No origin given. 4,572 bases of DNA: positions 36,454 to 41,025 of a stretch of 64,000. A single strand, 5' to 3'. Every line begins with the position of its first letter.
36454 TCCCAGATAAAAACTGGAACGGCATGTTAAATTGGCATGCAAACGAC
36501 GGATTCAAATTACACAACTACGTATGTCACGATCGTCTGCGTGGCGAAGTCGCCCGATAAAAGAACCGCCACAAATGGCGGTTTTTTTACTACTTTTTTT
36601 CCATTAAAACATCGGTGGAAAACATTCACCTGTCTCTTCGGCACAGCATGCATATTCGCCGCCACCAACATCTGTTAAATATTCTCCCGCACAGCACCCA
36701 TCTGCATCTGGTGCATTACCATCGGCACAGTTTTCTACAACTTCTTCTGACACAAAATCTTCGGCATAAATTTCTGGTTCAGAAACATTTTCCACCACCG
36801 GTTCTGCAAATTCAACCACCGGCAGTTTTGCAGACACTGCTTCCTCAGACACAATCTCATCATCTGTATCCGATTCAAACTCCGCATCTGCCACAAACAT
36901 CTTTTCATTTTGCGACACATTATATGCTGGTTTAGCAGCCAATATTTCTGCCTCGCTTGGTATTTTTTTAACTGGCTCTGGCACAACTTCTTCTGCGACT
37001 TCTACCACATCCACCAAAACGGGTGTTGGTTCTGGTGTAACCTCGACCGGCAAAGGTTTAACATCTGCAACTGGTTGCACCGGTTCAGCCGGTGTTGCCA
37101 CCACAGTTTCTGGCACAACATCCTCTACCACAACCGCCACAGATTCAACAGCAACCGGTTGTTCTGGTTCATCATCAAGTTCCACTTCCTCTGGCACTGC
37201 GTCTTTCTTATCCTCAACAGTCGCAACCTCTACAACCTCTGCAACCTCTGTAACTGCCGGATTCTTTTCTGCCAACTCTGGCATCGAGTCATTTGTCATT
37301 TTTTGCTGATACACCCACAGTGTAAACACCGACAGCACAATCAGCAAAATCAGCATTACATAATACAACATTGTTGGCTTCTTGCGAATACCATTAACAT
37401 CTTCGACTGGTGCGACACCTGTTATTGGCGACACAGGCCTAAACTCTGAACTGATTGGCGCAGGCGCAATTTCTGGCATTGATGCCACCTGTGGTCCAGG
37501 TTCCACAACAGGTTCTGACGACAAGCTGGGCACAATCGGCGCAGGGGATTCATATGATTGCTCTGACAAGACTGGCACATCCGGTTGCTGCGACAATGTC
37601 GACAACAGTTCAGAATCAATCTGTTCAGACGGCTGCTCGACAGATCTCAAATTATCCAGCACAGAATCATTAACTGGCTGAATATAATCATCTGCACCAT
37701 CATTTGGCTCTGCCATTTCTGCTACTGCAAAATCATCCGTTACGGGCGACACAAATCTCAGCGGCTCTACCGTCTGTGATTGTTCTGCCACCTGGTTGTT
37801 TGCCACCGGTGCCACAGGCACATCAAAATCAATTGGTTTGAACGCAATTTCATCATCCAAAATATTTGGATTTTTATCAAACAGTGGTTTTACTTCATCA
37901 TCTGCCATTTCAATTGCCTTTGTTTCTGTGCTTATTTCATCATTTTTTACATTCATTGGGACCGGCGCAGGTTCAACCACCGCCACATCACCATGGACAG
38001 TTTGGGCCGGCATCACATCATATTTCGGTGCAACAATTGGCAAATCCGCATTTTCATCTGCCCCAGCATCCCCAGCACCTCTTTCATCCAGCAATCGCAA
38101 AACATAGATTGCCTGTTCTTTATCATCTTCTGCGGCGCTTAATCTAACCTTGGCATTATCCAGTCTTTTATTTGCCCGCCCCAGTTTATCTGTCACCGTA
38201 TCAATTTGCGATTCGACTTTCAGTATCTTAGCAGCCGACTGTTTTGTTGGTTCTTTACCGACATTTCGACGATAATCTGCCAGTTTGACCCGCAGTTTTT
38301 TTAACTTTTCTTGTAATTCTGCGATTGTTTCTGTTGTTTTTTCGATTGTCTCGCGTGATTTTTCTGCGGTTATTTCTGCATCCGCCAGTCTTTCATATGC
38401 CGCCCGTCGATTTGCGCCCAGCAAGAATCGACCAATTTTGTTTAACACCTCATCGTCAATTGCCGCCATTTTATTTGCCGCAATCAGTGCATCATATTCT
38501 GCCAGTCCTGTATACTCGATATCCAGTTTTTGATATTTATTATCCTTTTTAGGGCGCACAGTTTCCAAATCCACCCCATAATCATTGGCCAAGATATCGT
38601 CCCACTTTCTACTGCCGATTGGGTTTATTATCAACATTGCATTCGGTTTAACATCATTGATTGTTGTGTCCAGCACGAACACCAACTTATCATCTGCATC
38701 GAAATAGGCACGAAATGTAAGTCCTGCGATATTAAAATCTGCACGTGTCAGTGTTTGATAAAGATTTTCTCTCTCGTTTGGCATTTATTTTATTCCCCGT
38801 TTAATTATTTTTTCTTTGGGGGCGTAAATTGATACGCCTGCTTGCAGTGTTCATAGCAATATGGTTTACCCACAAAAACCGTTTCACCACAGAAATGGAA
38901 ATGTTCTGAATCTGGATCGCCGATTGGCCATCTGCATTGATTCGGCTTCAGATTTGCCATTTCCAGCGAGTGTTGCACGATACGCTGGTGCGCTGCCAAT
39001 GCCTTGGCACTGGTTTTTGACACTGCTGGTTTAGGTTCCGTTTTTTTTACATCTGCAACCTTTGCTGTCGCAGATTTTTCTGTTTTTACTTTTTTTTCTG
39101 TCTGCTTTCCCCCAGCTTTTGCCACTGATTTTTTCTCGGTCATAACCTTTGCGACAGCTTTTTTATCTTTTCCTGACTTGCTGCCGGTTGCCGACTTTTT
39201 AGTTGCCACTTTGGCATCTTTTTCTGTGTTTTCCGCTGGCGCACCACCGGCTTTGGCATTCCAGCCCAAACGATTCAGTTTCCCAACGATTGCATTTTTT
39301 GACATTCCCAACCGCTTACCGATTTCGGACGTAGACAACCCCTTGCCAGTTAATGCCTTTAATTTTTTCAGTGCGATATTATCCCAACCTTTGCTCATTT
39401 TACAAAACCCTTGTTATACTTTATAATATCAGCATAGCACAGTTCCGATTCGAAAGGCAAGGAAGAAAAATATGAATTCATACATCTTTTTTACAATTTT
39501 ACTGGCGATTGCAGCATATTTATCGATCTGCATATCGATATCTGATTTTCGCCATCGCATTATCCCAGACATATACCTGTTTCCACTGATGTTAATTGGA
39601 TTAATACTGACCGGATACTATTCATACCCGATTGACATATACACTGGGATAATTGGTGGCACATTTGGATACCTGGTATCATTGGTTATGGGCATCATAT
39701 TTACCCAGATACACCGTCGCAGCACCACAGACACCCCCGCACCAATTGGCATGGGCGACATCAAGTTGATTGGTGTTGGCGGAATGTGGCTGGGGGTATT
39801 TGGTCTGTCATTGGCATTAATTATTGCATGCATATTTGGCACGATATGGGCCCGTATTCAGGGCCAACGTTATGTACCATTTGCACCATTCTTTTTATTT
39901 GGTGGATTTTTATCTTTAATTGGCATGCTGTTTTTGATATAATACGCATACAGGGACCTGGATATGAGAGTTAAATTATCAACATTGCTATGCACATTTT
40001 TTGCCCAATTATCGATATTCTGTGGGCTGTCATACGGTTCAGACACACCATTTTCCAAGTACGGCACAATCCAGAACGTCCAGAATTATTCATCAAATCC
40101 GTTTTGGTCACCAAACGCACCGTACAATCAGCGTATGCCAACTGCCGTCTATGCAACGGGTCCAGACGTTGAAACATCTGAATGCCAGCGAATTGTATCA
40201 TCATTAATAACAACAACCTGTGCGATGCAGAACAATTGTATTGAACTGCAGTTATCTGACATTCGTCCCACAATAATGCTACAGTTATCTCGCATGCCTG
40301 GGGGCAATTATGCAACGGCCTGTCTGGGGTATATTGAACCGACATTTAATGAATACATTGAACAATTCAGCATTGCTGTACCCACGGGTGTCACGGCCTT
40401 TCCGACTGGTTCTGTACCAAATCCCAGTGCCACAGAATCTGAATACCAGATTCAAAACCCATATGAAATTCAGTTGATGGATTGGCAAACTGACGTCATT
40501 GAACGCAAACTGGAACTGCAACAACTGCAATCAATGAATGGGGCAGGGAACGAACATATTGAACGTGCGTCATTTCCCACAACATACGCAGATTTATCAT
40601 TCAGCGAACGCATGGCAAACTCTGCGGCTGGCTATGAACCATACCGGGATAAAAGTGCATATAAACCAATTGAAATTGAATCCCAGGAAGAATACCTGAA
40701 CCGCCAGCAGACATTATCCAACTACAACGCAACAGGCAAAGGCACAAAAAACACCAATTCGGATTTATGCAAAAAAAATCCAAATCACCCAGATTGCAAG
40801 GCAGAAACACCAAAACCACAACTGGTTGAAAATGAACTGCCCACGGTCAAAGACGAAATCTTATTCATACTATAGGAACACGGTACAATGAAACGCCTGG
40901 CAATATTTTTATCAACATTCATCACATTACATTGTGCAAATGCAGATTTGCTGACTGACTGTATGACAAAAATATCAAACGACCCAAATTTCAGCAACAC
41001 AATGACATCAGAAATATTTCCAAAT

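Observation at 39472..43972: Operon of four Sec-secreted orphan proteins downstream of an orphan prepilin peptidase, abutting a four-tRNA block: candidate novel secreted or surface system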

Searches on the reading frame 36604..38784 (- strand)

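Call 4: search_protein_families(library=pfam, proteins=[window:36604-38784:-], max_evalue=1)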
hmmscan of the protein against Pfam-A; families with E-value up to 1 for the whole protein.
window:36604-38784:- (726 aa): 11 families
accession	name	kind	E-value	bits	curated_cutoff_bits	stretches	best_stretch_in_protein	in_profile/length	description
PF01519.22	DUF16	-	0.00089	20.2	40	1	131-210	34-101/104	Protein of unknown function DUF16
PF14712.11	Snapin_Pallidin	-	0.012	16.5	29.6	1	141-210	16-87/89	Snapin/Pallidin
PF20570.3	DUF6779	-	0.072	14.2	28.1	1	125-182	45-102/108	Domain of unknown function (DUF6779)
PF10779.14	XhlA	-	0.095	13.3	34.7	0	131-162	18-49/67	Haemolysin XhlA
PF04728.18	LPP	-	0.099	13.4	29.1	1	182-211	18-47/53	Lipoprotein leucine-zipper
PF01166.23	TSC22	-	0.1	13.2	30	1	144-185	13-54/57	TSC-22/dip/bun family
PF05266.19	DUF724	-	0.12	12.7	38.4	1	128-209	113-182/188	Protein of unknown function (DUF724)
PF13339.11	AATF-Che1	-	0.18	12.8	24.7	1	99-200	28-115/137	Apoptosis antagonizing transcription factor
PF10473.14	CENP-F_leu_zip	-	0.22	12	34.5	1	131-174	38-81/140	Leucine-rich repeats of kinetochore protein Cenp-F/LEK1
PF01025.24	GrpE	-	0.24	11.5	25.8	1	135-208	8-81/165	GrpE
PF12329.13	TMF_DNA_bd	-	0.65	10.5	35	0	145-219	5-74/74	TATA element modulatory factor 1 DNA binding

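Call 5: search_protein_families(library=ncbifam, proteins=[window:36604-38784:-], max_evalue=1)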
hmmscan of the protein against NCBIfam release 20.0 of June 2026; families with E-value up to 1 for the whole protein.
window:36604-38784:- (726 aa): 17 families
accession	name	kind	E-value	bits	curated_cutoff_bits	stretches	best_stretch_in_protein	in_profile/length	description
TIGR02169.1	SMC_prok_A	equivalog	0.00039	18.2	729.4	1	132-228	746-842/1165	chromosome segregation protein SMC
TIGR02168.1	SMC_prok_B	equivalog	0.0032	15.3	567.35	1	131-220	728-819/1181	chromosome segregation protein SMC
NF003034.1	PRK03918.1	equivalog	0.0044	15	700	1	129-224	610-705/878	DNA double-strand break repair ATPase Rad50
NF002572.0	PRK02224.1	equivalog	0.0048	15.2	1087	1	102-224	300-423/888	DNA double-strand break repair ATPase Rad50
NF047515.1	SpiroCoCo_C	equivalog_domain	0.01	15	125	1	129-225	143-237/313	SpiroCoCo family coiled-coil protein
TIGR01069.2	mutS2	equivalog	0.012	14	400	1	129-223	521-615/790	endonuclease MutS2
NF045487.1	ASRP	equivalog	0.037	12.6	300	1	133-223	357-446/593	archaea-specific SMC-related protein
TIGR00414.1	serS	equivalog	0.05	12.6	301.65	1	124-215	9-99/418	serine--tRNA ligase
NF041751.2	sbcc_Staph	equivalog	0.067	11.1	920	1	72-207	190-326/1007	exonuclease subunit SbcC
NF045780.1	TrlF_fam_ATP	equivalog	0.073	11.7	350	1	127-224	445-544/944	TrlF family AAA-like ATPase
NF010740.0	PRK14142.1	equivalog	0.1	12.1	233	1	147-230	48-131/235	nucleotide exchange factor GrpE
TIGR02680.1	TIGR02680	hypoth_equivalog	0.15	9.7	462.85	1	125-225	872-971/1356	TIGR02680 family protein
NF041034.1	Rad50_Sulf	equivalog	0.16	9.8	1000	1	105-219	581-690/872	DNA double-strand break repair ATPase Rad50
NF033885.1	conj_TraP_IncI1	equivalog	0.2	11.4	135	1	131-185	93-147/217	conjugal transfer protein TraP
NF010758.0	PRK14161.1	equivalog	0.28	10.9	206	1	174-225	15-67/178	nucleotide exchange factor GrpE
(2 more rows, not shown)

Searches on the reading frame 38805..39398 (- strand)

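Call 4: search_protein_families(library=pfam, proteins=[window:38805-39398:-], max_evalue=1)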
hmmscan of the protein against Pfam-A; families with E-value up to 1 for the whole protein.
window:38805-39398:- (197 aa): 7 families
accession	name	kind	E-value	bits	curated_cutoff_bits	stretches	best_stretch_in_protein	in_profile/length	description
PF07750.17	GcrA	-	2.1e-27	96.9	26.9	1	5-192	3-148/155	GcrA cell cycle regulator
PF18024.7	HTH_50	-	0.062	13.4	27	1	22-45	25-48/50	Helix-turn-helix domain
PF08279.18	HTH_11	-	0.065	13.6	25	1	10-44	6-39/55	HTH domain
PF12802.13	MarR_2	-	0.1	13.2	27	1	19-44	17-44/61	MarR family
PF04545.22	Sigma70_r4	-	0.21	11.6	24.1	1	18-36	18-36/50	Sigma-70, region 4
PF13384.12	HTH_23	-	0.23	11.8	24.6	1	15-36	16-33/50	Homeodomain-like domain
PF02862.22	DDHD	-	0.78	10.3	28.3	1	22-140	97-220/258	DDHD domain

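Call 5: search_protein_families(library=ncbifam, proteins=[window:38805-39398:-], max_evalue=1)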
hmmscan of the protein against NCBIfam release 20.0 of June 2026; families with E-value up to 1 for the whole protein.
window:38805-39398:- (197 aa): 4 families
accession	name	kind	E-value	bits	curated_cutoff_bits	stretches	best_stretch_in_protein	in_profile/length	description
NF050816.1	sig70cofacGcrA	equivalog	5.7e-22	78.8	280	2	105-195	63-156/173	cell cycle sigma 70 cofactor GcrA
NF005846.3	PRK07764.1-6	equivalog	0.14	11.2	625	1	34-137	368-472/628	DNA polymerase III subunit gamma and tau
NF004561.0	PRK05901.1-3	equivalog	0.56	9.3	582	1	58-132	51-143/537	RNA polymerase sigma factor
NF011313.0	PRK14724.1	equivalog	0.66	7.6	1088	1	44-136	835-925/988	DNA topoisomerase III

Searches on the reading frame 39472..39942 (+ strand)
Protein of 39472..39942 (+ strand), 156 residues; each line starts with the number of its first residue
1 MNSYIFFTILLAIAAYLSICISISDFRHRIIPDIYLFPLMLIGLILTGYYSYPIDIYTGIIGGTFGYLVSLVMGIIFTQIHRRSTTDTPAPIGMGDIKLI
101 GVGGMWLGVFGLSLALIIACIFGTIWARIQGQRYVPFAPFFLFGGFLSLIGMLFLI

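Call 4: search_protein_families(library=pfam, proteins=[window:39472-39942:+], max_evalue=1)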
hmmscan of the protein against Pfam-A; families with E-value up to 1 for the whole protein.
window:39472-39942:+ (156 aa): 2 families
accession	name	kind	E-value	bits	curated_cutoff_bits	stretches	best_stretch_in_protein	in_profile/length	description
PF01478.23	Peptidase_A24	-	7.4e-15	55.7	26.5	1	13-127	2-103/104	Type IV leader peptidase family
PF12794.12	MscS_TM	-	0.73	9.1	28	0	26-50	195-219/339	Mechanosensitive ion channel inner membrane domain 1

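Call 5: search_protein_families(library=ncbifam, proteins=[window:39472-39942:+], max_evalue=1)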
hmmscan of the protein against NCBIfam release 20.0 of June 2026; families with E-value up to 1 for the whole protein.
window:39472-39942:+ (156 aa): 2 families
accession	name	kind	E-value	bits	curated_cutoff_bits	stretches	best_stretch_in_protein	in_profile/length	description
NF053826.1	PrePilPeptEppA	equivalog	0.055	12.8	450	1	4-74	6-65/334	prepilin peptidase EppA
NF040695.1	FlaK_Arch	equivalog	0.16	11.5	330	1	19-95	11-86/230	preflagellin peptidase FlaK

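Call 91: search_protein_families(library=padloc, proteins=[window:39472-39942:+], max_evalue=0.1)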
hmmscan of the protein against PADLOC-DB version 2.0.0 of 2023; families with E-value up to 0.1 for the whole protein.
window:39472-39942:+ (156 aa): 0 families

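Call 92: search_protein_families(library=phrogs, proteins=[window:39472-39942:+], max_evalue=0.1)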
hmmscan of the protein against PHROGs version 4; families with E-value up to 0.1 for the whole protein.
window:39472-39942:+ (156 aa): 0 families

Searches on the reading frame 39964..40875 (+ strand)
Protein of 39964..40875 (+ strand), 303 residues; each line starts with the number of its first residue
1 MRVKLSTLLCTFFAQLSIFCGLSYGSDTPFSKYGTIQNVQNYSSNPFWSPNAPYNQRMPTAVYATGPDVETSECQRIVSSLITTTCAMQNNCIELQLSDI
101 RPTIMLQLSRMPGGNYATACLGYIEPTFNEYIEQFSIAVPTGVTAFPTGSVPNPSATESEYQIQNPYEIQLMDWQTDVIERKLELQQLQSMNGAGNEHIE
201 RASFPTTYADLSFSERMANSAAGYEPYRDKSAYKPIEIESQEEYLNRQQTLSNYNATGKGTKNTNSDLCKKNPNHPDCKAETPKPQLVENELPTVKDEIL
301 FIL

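Call 4: search_protein_families(library=pfam, proteins=[window:39964-40875:+], max_evalue=1)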
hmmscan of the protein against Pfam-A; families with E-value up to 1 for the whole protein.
window:39964-40875:+ (303 aa): 0 families

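Call 5: search_protein_families(library=ncbifam, proteins=[window:39964-40875:+], max_evalue=1)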
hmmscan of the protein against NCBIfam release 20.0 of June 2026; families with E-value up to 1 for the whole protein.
window:39964-40875:+ (303 aa): 0 families

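Call 57: search_solved_structures(query=A6, max_evalue=10)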
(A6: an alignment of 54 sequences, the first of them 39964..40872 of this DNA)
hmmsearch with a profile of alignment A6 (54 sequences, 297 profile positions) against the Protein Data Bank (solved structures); distinct sequences matched with E-value up to 10: 6.
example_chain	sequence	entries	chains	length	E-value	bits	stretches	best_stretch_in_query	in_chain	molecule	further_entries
6sj7_D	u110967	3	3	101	0.51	12.8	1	125-211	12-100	DET1- and DDB1-associated protein 1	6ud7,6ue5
6pai_E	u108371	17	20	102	0.53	12.8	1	125-211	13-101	DET1- and DDB1-associated protein 1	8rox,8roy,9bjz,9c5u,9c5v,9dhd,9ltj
9bz0_e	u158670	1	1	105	0.54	12.7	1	125-211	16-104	DET1- and DDB1-associated protein 1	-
8g46_E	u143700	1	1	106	0.57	12.7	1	125-211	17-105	DET1- and DDB1-associated protein 1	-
8qh5_C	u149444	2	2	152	1.1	11.7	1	125-211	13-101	DET1- and DDB1-associated protein 1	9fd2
8q5h_K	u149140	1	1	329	9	8.7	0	165-222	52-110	Kinetochore scaffold 1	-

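Call 91: search_protein_families(library=padloc, proteins=[window:39964-40875:+], max_evalue=0.1)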
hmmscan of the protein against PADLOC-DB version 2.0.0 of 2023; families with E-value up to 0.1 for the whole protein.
window:39964-40875:+ (303 aa): 0 families

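Call 92: search_protein_families(library=phrogs, proteins=[window:39964-40875:+], max_evalue=0.1)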
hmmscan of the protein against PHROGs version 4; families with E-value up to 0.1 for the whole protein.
window:39964-40875:+ (303 aa): 1 family
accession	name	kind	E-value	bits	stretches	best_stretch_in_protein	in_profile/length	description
phrog_23471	-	unknown function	0.078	14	0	142-220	69-144/170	-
